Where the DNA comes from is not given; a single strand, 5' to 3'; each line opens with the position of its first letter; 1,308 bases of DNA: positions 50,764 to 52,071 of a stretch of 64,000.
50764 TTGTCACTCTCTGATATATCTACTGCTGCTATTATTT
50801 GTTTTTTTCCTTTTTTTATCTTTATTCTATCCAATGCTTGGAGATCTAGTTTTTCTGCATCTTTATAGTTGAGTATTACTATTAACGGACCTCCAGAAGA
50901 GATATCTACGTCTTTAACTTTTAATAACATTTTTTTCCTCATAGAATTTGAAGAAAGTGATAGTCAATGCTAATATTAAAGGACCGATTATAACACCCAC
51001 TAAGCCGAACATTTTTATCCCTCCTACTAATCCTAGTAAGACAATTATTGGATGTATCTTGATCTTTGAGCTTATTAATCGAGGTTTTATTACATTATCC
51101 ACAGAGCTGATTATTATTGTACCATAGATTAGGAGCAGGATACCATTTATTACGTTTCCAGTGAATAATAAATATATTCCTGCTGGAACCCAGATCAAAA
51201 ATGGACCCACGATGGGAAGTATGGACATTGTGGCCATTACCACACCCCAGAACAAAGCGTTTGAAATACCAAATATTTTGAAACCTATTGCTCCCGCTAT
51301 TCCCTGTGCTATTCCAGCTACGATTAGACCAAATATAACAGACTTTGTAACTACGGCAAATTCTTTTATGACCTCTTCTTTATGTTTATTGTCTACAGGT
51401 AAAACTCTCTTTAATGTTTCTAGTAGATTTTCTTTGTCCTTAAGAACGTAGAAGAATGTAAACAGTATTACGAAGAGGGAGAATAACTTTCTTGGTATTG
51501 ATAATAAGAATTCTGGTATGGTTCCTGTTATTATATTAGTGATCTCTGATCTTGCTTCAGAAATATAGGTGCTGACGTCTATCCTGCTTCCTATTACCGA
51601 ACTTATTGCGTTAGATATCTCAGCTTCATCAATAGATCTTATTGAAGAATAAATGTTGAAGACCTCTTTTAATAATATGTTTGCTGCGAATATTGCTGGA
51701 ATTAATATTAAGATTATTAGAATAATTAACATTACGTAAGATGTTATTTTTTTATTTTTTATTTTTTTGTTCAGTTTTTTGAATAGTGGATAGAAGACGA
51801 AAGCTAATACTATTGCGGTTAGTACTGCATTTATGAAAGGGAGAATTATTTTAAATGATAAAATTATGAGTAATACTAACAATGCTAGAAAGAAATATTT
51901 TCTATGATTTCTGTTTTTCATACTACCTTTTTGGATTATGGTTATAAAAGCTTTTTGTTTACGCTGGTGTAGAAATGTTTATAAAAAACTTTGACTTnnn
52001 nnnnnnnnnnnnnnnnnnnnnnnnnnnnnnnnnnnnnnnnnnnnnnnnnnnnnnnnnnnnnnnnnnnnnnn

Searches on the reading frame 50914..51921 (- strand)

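Call 42: search_protein_families(library=pfam, proteins=[window:50914-51921:-])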
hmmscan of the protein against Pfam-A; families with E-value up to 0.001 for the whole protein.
window:50914-51921:- (335 aa): 1 family
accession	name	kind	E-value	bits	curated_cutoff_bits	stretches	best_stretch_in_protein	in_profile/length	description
PF01594.21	AI-2E_transport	-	5.7e-48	164.2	34.3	1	11-327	6-326/327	AI-2E family transporter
